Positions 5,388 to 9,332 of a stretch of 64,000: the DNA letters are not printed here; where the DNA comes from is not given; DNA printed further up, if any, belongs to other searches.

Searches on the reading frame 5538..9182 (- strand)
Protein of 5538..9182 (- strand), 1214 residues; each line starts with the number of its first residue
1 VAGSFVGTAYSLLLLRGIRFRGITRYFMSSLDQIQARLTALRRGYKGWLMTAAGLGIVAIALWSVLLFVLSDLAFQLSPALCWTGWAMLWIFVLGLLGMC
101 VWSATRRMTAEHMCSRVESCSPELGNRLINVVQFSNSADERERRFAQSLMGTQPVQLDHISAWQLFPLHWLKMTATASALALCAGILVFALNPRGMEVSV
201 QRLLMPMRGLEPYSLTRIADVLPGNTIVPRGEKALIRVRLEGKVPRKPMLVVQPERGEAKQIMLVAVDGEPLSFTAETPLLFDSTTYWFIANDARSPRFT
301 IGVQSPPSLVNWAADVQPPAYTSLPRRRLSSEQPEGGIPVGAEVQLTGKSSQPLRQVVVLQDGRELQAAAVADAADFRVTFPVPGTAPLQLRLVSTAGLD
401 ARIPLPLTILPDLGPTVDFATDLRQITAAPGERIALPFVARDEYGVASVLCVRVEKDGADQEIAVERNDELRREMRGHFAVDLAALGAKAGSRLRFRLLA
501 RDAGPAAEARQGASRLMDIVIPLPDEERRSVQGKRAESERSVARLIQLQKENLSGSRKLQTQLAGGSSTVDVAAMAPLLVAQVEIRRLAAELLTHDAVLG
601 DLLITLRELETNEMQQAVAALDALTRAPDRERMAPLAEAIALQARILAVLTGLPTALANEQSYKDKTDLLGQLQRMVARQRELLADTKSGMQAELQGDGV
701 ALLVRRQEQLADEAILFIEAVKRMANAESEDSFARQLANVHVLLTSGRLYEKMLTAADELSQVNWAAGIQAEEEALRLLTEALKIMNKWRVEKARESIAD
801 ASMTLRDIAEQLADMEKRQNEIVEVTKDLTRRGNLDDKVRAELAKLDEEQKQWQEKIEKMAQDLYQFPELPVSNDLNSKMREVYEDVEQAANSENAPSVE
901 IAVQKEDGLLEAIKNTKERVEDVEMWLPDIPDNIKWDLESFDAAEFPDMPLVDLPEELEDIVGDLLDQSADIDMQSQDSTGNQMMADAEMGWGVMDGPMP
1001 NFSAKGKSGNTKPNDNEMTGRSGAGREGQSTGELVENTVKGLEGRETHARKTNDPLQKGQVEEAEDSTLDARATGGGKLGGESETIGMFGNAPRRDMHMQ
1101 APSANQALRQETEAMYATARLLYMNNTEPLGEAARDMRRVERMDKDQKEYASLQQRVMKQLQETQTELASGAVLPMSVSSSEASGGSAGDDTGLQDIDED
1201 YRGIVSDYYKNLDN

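Call 10: search_protein_families(library=pfam, proteins=[window:5538-9182:-], max_evalue=0.001)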
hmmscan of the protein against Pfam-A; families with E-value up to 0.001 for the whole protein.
window:5538-9182:- (1214 aa): 0 families

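Call 21: search_protein_families(library=ncbifam, proteins=[window:5538-9182:-], max_evalue=0.1)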
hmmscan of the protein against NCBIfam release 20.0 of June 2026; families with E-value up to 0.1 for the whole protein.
window:5538-9182:- (1214 aa): 0 families

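Call 23: find_homologous_proteins(query=window:5538-9182:-, max_evalue=0.00001)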
Query window:5538-9182:- (1214 aa): 4 proteins with E <= 0.00001 among 8000 candidates.
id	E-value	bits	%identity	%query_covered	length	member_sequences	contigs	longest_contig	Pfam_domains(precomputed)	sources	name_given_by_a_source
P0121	0.0e+0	2597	100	98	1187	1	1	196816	-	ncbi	-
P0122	0.0e+0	1300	54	95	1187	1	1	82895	-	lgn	-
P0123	4.3e-86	308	27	98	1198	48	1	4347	-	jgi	jgi:hypothetical protein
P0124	1.0e-11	62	24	38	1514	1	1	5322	-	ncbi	-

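Call 24: find_encoding_contigs(protein=P0122, flank=10000, max_places=2)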
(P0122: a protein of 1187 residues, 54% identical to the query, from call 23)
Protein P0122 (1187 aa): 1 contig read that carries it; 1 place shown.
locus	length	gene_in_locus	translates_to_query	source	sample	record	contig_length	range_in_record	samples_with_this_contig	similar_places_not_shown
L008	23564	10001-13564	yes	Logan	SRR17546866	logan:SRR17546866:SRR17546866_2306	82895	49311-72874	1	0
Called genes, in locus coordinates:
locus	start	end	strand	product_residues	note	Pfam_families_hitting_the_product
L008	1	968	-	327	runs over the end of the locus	-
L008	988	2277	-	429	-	PF13167:GTP-bdg_N, PF16360:GTP-bdg_M, PF01926:MMR_HSR1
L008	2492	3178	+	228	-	PF02224:Cytidylate_kin, PF13238:AAA_18 (faint)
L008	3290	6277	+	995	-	PF00069:Pkinase, PF07714:PK_Tyr_Ser-Thr, PF13513:HEAT_EZ (faint), PF00514:Arm (faint), PF02985:HEAT (faint), PF03130:HEAT_PBS (faint), PF13646:HEAT_2, PF13646:HEAT_2, +1 more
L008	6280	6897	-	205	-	-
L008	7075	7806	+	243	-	PF00005:ABC_tran, PF13304:AAA_21 (weak)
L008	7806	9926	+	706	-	PF12679:ABC2_membrane_2, PF12698:ABC2_membrane_3, PF01061:ABC2_membrane (weak), PF02517:Rce1-like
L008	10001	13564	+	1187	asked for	-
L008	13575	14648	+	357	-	PF00069:Pkinase, PF07714:PK_Tyr_Ser-Thr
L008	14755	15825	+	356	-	PF01145:Band_7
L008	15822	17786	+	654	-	PF00122:E1-E2_ATPase, PF00702:Hydrolase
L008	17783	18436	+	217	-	PF00702:Hydrolase, PF13419:HAD_2, PF13242:Hydrolase_like (weak)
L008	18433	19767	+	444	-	PF22458:RsmF-B_ferredox, PF01189:Methyltr_RsmB-F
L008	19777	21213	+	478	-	PF25967:RND-MFP_C, PF25989:YknX_C (weak)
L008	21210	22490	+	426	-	PF13243:SQHop_cyclase_C (faint)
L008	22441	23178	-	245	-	PF17131:TP_0789-like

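Call 25: find_encoding_contigs(protein=P0123, flank=10000, max_places=4)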
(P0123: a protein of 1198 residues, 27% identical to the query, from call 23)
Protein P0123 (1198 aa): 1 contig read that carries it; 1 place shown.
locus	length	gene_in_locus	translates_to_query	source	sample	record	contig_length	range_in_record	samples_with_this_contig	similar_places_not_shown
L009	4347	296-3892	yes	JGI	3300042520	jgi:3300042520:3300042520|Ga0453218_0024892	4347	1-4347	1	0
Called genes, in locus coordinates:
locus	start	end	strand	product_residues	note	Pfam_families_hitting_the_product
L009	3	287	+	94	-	?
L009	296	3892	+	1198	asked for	-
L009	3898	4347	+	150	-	?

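Call 30: find_related_loci(query=A2, collection=genome_contigs, flank=10000)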
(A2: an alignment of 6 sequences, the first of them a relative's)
Query A2 (1187 aa) in genome_contigs; peptide patterns used: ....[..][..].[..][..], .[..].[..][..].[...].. (x = any residue, [..] = any of these).
92 stretches matched a pattern; 23 encode a relative of the query (tblastn E <= 1e-3); 23 distinct loci.
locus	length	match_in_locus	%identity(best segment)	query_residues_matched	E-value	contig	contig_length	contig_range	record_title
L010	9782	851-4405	50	1-1185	0e+0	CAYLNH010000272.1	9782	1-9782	MAG TPA_asm: uncultured Lentisphaerales bacterium isolate SRP141376_co4_287 genome assembly, contig: NODE_11416_length_9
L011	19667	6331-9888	43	3-1185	0e+0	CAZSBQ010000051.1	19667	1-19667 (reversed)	MAG TPA_asm: uncultured Victivallales bacterium isolate SRP332253_co1_127 genome assembly, contig: NODE_4410_length_1966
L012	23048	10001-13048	42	189-1185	0e+0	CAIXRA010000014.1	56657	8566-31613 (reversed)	MAG: uncultured Lentisphaerae bacterium isolate KTt_bin-2595 genome assembly, contig: bin-2595:14/82, whole genome shotg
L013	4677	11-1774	54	599-1185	0e+0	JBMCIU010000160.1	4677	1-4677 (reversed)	MAG: Verrucomicrobiota bacterium isolate D1M01_61 NODE_29360_length_4677_cov_6.789052, whole genome shotgun sequence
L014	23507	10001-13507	30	13-1186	1e-119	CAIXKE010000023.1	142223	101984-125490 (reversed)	MAG: Akkermansiaceae bacterium isolate Loclat_bin-13236 genome assembly, contig: bin-13236:023/112, whole genome shotgun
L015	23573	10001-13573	29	28-1185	1e-112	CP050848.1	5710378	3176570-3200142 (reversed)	Planctomycetales bacterium ZRK34 chromosome, complete genome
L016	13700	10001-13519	30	10-1186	5e-110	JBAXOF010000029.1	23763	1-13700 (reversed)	MAG: Verrucomicrobiota bacterium isolate ELA498 MAG498_29, whole genome shotgun sequence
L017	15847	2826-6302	29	69-1185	7e-109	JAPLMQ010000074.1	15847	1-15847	MAG: Planctomycetota bacterium isolate LacPavin_0920_WC57_MAG_68_11 LacPavin_0920_WC57_scaffold_1083688, whole genome sh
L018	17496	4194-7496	30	86-1187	4e-106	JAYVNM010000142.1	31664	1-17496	MAG: Akkermansiaceae bacterium isolate GL65_DN_metabat_17 GL65_DN_metabat_17_141, whole genome shotgun sequence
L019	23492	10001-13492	31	23-1186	4e-119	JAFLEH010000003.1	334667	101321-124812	MAG: Verrucomicrobia bacterium isolate UWPOB_VERRUCO3 gnl_X_GCJDELPM_3, whole genome shotgun sequence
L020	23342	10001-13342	31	74-1187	3e-103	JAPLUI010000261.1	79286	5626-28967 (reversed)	MAG: Verrucomicrobia bacterium isolate LacPavin_0419_WC70L_MAG_62_22 LacPavin_0419_WC70L_scaffold_879116, whole genome s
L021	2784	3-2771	31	183-1107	2e-99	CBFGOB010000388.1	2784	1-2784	MAG TPA_asm: uncultured bacterium isolate SRR29873475_metabat2_6 genome assembly, contig: ERZ27315263.3725, whole genome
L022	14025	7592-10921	28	86-1186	8e-96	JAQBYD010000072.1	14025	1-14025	MAG: Verrucomicrobia bacterium isolate casp150-mb.303 NODE_11187_length_14025_cov_0.466825, whole genome shotgun sequenc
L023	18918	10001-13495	30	23-1186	2e-111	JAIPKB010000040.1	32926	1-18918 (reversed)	MAG: Akkermansiaceae bacterium isolate Tobar13m-G56 Tobar13m-C1572, whole genome shotgun sequence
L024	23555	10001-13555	27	3-1183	2e-82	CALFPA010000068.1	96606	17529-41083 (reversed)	MAG TPA_asm: uncultured Spartobacteria bacterium isolate ERR2206776_bin.60_CONCOCT_v1.1_MAG genome assembly, contig: ERZ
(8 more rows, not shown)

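Call 64: search_protein_families(library=pfam, proteins=[L019:3057-5321:+, L019:9170-9904:+, L019:13498-15522:+, L019:15504-16196:+, L019:16198-17631:+, L019:17636-20173:-, L014:4054-4953:+, L014:4958-7024:+, L014:6856-9162:+, L014:16205-17611:+], max_evalue=0.001)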
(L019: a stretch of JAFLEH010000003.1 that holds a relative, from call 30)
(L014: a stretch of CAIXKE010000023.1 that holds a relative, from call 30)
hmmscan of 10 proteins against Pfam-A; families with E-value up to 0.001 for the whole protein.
L019:3057-5321:+ (754 aa): 2 families
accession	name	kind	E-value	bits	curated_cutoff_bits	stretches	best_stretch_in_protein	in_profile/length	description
PF07090.17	GATase1_like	-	1.3e-06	28.7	27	1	408-563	93-246/247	Putative glutamine amidotransferase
PF14258.12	DUF4350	-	0.00041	21.1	30.4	1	399-535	41-163/181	Domain of unknown function (DUF4350)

L019:9170-9904:+ (244 aa): 0 families

L019:13498-15522:+ (674 aa): 6 families
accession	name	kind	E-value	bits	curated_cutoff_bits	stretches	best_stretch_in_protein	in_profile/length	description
PF07719.23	TPR_2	-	5.7e-10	39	27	0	631-661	4-34/34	Tetratricopeptide repeat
PF13174.12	TPR_6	-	1.9e-08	34.9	26.3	1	631-660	3-32/33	Tetratricopeptide repeat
PF13424.12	TPR_12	-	6.7e-07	29.9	30.1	0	596-649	8-66/77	Tetratricopeptide repeat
PF14559.12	TPR_19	-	8.4e-06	26.5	25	1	603-669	3-66/68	Tetratricopeptide repeat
PF13428.12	TPR_14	-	0.00035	21.4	23.5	0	630-664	3-37/44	Tetratricopeptide repeat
PF00515.34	TPR_1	-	0.00088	19.4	27.8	0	515-539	3-27/34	Tetratricopeptide repeat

L019:15504-16196:+ (230 aa): 0 families

L019:16198-17631:+ (477 aa): 8 families
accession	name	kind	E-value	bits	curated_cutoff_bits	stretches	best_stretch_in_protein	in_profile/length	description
PF07726.17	AAA_3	-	5.4e-62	207.9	27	1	185-319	1-131/131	ATPase family associated with various cellular activities (AAA)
PF00498.31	FHA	-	5.3e-19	68.8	20.7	1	26-90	1-66/67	FHA domain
PF16697.10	Yop-YscD_cpl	-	2e-14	54.1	33.2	1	8-94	1-87/94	Inner membrane component of T3SS, cytoplasmic domain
PF17863.7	AAA_lid_2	-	4.1e-13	49.3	22.7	1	397-461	9-73/74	AAA lid domain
PF07728.20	AAA_5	-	1.8e-11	44.6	22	1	185-317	1-139/139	AAA domain (dynein-related subfamily)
PF20030.5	bpMoxR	-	1.1e-10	41.3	27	1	154-334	2-177/205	MoxR domain in the MoxR-vWA-beta-propeller ternary systems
PF00004.35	AAA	-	0.00019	22.3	21.2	1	186-300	1-111/131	ATPase family associated with various cellular activities (AAA)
PF05496.18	RuvB_N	-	0.00054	20.2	27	0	183-213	33-63/159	Holliday junction DNA helicase RuvB P-loop domain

L019:17636-20173:- (845 aa): 2 families
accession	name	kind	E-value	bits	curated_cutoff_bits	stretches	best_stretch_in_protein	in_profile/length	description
PF00069.31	Pkinase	-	5.4e-15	55.9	31.7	1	114-281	101-253/263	Protein kinase domain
PF14559.12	TPR_19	-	2.3e-07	31.5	25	0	708-736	5-33/68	Tetratricopeptide repeat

L014:4054-4953:+ (299 aa): 4 families
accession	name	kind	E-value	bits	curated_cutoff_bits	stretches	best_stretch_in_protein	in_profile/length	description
PF01882.25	DUF58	-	5.2e-55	186.4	23.4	1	48-256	1-210/216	Protein of unknown function DUF58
PF13519.12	VWA_2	-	2.7e-11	44.5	27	1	87-185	3-101/107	von Willebrand factor type A domain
PF00092.34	VWA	-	2e-05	25.3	23.8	1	86-178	3-96/174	von Willebrand factor type A domain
PF05762.20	VWA_CoxE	-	2.3e-05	24.4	26.4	1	67-219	41-190/222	VWA domain containing CoxE-like protein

L014:4958-7024:+ (688 aa): 2 families
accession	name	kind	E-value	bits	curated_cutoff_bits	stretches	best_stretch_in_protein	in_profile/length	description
PF07584.16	BatA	-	8.1e-17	61.9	25.9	1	1-76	1-77/77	Aerotolerance regulator N-terminal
PF13519.12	VWA_2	-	1e-08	36.2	27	1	94-199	2-106/107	von Willebrand factor type A domain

L014:6856-9162:+ (768 aa): 2 families
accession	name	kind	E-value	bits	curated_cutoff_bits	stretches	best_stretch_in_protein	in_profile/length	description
PF07090.17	GATase1_like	-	4.3e-08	33.5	27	1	420-576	92-246/247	Putative glutamine amidotransferase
PF14258.12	DUF4350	-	0.00011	23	30.4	1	400-548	33-163/181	Domain of unknown function (DUF4350)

L014:16205-17611:+ (468 aa): 8 families
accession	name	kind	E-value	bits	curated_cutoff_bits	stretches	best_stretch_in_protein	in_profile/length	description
PF07726.17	AAA_3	-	1.9e-61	206.2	27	1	175-309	1-131/131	ATPase family associated with various cellular activities (AAA)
PF00498.31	FHA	-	3.7e-17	63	20.7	1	26-90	1-66/67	FHA domain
PF17863.7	AAA_lid_2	-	1.4e-12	47.6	22.7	1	386-451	8-73/74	AAA lid domain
PF07728.20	AAA_5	-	1.9e-12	47.8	22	1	175-307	1-139/139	AAA domain (dynein-related subfamily)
PF16697.10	Yop-YscD_cpl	-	6.1e-12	46.1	33.2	1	12-99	5-92/94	Inner membrane component of T3SS, cytoplasmic domain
PF20030.5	bpMoxR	-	9.4e-12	44.9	27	1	144-328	2-181/205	MoxR domain in the MoxR-vWA-beta-propeller ternary systems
PF00493.29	MCM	-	0.00033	20.3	23.3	0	169-292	53-175/224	MCM P-loop domain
PF00004.35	AAA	-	0.0004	21.3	21.2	1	176-290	1-111/131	ATPase family associated with various cellular activities (AAA)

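Call 65: search_solved_structures(query=P0121, max_evalue=1)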
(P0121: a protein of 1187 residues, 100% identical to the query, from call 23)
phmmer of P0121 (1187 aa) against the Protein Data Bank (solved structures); distinct sequences matched with E-value up to 1: 1.
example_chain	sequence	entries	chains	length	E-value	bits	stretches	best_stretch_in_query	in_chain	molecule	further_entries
1cbk_A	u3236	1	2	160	0.36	11.9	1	708-764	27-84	PROTEIN (7,8-DIHYDRO-6-HYDROXYMETHYLPTERIN-PYROPHOSPHOKINASE)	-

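Call 71: find_homologous_proteins(query=A2, max_evalue=0.00001)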
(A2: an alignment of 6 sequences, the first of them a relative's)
Query A2 (6 sequences) (1187 aa, profile of the alignment): 31 proteins with E <= 0.00001 among 8000 candidates.
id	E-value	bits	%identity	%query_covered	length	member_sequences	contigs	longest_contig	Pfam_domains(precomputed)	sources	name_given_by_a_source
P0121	0.0e+0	2045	100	100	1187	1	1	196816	-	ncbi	-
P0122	0.0e+0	2014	54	97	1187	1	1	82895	-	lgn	-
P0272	0.0e+0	1262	47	100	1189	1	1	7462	-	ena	-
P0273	1.5e-205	704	31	93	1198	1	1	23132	-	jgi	jgi:hypothetical protein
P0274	1.0e-74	270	33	22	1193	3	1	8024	-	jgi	jgi:hypothetical protein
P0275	3.1e-73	266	33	34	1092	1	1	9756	-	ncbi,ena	-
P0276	1.7e-29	121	26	39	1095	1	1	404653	PF13779.12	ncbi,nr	ncbi:MAG TPA: DUF4175 family protein [candidate division Zixibacteria bacterium]|nr:DUF4175 family p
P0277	1.0e-27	115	26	23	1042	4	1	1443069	-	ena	-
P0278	2.6e-27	113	22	23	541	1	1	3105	PF13779.12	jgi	jgi:hypothetical protein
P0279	3.4e-24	103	24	6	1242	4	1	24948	-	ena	-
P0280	1.7e-23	101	25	23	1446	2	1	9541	PF01841.26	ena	-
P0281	1.1e-21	95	23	32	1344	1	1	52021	-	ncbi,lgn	-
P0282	1.6e-21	94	24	34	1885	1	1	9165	-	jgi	jgi:hypothetical protein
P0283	3.3e-21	93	26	28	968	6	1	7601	-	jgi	jgi:hypothetical protein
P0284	5.8e-17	79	28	10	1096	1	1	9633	-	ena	-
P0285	5.9e-13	66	25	16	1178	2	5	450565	PF13779.12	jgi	jgi:hypothetical protein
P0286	3.6e-12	63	25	18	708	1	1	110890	PF13779.12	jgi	jgi:hypothetical protein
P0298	2.4e-7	47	30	13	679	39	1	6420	PF13779.12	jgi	-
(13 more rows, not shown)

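Call 72: find_encoding_contigs(protein=P0272, flank=10000, max_places=2)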
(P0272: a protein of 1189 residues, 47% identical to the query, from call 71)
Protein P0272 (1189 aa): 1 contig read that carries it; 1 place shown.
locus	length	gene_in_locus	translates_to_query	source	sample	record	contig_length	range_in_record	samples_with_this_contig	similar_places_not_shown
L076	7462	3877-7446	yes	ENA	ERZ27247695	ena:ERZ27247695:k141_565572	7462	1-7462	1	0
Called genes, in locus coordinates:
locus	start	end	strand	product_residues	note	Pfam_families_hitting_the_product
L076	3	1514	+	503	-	?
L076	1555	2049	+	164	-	-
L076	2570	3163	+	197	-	PF13412:HTH_24 (weak)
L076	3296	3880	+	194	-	-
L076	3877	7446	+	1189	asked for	-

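Call 75: search_protein_families(library=pfam, alignment_id=A5, max_evalue=0.01)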
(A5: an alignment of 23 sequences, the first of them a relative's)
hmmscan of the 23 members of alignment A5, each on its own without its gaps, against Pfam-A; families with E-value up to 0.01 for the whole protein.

A. member 1, P0121 (1187 aa): 0 families

B. families by the number of members that match (of 23 scanned): 4 families
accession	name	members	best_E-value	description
PF13779.11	DUF4175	5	8.3e-20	Domain of unknown function (DUF4175)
PF01841.26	Transglut_core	1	2.7e-15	Transglutaminase-like superfamily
PF17957.7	Big_7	1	0.00022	Bacterial Ig domain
PF04803.17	Cor1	1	0.00087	Cor1/Xlr/Xmr conserved region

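Call 93: search_protein_families(library=padloc, proteins=[P0121], max_evalue=0.001)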
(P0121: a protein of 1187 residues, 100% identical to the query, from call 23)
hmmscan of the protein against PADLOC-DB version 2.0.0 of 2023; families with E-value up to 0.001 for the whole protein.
P0121 (1187 aa): 0 families
